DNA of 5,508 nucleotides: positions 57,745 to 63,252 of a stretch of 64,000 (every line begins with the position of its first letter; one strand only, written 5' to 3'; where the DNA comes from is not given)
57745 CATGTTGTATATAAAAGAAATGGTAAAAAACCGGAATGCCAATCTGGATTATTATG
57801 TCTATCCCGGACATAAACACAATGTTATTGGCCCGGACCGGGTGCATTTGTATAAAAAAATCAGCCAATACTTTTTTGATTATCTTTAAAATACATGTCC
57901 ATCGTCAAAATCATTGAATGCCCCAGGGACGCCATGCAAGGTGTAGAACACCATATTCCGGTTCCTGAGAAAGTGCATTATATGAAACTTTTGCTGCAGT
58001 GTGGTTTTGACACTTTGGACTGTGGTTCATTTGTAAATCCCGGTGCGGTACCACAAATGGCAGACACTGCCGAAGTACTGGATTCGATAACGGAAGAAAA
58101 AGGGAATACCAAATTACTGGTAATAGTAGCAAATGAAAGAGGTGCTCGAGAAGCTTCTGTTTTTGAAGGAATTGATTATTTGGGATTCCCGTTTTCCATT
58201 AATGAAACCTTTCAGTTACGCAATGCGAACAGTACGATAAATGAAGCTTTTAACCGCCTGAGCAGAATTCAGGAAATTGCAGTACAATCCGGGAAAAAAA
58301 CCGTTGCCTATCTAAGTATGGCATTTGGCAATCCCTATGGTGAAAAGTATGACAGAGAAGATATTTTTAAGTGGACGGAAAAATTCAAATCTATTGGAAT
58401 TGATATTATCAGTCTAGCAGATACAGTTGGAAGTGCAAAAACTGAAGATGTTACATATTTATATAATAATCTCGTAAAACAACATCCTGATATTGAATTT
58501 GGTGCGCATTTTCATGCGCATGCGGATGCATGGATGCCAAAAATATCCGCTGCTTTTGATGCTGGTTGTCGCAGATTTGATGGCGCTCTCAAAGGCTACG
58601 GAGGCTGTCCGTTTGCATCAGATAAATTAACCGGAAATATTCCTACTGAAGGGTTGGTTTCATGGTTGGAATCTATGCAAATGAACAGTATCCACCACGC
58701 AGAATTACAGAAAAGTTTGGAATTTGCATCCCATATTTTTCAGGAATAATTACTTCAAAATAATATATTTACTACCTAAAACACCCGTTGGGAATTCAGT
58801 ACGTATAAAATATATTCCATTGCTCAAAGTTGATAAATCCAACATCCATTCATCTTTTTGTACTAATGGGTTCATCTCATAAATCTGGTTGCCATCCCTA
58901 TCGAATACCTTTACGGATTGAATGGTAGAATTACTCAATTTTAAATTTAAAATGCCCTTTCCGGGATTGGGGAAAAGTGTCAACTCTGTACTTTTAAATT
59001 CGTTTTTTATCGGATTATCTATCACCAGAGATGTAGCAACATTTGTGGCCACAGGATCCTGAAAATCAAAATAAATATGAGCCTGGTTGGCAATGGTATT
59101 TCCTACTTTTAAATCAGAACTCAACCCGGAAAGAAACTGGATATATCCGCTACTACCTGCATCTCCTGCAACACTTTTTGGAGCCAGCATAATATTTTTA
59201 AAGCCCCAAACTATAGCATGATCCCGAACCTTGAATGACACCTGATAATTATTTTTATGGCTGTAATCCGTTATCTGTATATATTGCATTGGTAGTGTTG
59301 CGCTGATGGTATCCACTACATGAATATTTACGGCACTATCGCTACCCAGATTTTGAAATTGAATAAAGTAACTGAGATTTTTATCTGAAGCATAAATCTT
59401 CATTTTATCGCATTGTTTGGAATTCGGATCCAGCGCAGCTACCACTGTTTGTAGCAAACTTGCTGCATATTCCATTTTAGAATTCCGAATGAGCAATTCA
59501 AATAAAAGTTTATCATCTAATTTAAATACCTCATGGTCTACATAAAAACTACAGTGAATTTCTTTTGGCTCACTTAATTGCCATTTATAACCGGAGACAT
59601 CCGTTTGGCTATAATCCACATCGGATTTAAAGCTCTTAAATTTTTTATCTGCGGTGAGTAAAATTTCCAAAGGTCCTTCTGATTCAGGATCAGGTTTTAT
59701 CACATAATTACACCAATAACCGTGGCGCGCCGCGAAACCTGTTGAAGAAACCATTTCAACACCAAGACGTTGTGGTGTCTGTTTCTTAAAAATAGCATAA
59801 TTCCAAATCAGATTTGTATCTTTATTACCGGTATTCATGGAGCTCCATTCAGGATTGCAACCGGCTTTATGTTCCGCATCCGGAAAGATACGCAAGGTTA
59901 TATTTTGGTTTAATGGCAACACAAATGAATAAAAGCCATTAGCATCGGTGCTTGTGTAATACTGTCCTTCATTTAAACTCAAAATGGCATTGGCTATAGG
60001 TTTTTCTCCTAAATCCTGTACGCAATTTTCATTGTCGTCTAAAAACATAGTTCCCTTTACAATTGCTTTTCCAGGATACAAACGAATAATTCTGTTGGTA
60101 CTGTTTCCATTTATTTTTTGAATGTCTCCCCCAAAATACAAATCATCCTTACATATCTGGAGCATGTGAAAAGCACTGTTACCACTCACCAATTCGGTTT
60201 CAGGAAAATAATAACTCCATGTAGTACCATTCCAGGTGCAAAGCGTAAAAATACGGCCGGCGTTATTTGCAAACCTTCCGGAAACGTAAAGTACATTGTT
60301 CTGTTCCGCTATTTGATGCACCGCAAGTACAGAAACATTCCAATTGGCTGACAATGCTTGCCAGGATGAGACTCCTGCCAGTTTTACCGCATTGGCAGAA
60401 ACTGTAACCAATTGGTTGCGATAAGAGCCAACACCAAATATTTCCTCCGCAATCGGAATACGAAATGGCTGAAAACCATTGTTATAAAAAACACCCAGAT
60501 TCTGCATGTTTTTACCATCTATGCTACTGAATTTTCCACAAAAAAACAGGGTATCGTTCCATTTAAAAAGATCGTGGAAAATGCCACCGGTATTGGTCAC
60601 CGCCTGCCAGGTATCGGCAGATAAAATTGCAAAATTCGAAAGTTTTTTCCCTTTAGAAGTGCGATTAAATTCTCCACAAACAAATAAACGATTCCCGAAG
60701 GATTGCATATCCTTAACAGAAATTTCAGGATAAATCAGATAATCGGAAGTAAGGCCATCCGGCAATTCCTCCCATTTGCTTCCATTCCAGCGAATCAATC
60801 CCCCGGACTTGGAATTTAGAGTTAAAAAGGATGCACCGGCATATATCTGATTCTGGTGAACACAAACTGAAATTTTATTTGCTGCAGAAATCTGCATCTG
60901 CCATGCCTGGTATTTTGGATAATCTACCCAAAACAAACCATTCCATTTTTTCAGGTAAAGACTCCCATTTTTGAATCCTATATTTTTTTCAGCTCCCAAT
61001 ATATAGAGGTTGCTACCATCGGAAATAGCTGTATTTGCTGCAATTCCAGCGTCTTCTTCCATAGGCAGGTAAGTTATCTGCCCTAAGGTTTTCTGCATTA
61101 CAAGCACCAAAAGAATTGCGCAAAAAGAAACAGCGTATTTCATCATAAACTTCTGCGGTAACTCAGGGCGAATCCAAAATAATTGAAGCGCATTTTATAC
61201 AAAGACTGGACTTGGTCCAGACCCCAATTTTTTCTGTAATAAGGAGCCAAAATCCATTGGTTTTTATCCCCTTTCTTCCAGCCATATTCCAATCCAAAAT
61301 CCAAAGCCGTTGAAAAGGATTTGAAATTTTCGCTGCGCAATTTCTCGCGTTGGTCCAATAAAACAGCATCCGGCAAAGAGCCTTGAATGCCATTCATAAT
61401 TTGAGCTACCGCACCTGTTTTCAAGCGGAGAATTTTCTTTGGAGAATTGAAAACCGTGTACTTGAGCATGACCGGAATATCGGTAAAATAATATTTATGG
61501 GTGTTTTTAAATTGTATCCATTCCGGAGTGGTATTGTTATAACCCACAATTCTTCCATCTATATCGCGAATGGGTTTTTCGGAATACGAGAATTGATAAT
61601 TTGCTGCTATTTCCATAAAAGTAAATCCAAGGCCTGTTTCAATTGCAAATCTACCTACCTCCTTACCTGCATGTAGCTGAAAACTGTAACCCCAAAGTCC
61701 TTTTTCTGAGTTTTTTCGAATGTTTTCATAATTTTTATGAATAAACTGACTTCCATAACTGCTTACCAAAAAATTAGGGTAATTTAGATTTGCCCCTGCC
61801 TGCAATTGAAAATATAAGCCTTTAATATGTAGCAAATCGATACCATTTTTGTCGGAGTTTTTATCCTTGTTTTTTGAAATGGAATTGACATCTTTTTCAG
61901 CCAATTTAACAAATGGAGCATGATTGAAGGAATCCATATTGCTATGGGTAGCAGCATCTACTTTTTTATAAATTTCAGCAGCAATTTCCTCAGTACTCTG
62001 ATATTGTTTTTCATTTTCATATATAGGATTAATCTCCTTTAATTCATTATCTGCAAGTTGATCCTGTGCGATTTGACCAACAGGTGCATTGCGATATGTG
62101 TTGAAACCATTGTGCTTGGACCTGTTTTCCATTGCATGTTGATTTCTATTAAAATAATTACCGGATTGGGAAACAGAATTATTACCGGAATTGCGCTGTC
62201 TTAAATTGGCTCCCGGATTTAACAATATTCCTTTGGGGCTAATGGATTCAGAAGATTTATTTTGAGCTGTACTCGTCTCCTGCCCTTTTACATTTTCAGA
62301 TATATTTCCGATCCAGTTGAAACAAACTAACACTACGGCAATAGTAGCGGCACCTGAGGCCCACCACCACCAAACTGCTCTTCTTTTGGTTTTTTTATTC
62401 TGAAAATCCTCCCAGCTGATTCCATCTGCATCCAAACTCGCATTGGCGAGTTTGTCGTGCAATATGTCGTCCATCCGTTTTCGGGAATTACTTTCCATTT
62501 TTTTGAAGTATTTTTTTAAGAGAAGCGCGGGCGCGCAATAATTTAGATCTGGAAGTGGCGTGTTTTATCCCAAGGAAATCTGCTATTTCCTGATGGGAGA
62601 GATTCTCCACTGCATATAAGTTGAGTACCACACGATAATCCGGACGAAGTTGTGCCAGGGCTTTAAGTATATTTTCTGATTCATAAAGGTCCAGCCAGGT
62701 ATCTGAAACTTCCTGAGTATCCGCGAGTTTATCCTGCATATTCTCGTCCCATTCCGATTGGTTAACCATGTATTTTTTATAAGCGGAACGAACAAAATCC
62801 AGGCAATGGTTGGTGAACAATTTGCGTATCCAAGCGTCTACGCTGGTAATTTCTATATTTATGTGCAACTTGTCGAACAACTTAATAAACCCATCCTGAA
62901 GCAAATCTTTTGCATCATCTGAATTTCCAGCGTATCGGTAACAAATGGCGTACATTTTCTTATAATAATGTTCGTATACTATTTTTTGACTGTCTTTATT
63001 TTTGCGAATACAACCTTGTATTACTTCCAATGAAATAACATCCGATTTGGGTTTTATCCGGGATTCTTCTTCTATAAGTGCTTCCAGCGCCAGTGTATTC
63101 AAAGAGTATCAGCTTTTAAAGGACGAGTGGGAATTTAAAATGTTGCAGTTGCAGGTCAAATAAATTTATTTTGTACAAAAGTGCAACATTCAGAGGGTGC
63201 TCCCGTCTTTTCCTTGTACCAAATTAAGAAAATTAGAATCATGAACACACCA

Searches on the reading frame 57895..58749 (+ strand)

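Call 70: search_protein_families(library=pfam, proteins=[window:57895-58749:+], max_evalue=0.00001)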
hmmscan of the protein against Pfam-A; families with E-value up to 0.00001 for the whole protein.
window:57895-58749:+ (284 aa): 1 family
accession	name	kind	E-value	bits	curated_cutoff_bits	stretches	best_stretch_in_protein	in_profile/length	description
PF00682.25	HMGL-like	-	4.5e-21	75.9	29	1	10-265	9-246/260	HMGL-like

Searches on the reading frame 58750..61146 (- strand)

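Call 71: search_protein_families(library=pfam, proteins=[window:58750-61146:-], max_evalue=0.001)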
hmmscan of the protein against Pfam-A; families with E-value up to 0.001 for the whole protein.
window:58750-61146:- (798 aa): 3 families
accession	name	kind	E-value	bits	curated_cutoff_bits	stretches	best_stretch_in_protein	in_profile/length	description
PF24595.1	DUF7619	-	1e-29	103.7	27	1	573-705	1-131/133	Domain of unknown function (DUF7619)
PF18962.6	Por_Secre_tail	-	1.8e-10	41.4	27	1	724-796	1-75/75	Secretion system C-terminal sorting domain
PF17210.9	SdrD_B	-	0.00013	22.5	29.7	1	367-408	7-52/112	SdrD B-like domain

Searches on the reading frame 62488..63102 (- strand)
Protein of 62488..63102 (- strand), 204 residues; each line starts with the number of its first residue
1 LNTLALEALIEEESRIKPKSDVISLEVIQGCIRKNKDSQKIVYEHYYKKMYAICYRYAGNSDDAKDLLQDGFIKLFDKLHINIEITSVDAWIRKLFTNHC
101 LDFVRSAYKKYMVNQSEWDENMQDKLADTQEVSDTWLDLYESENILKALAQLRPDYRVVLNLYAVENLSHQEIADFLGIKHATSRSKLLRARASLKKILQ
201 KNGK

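Call 71: search_protein_families(library=pfam, proteins=[window:62488-63102:-], max_evalue=0.001)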
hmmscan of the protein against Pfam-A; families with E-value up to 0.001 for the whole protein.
window:62488-63102:- (204 aa): 3 families
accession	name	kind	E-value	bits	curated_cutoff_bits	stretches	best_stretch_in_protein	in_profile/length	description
PF08281.18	Sigma70_r4_2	-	5.5e-14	52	25.7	1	143-195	2-54/54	Sigma-70, region 4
PF04542.20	Sigma70_r2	-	7.2e-13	48.6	24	1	43-107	2-68/71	Sigma-70 region 2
PF04545.22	Sigma70_r4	-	1.7e-05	24.6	24.1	1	148-197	1-50/50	Sigma-70, region 4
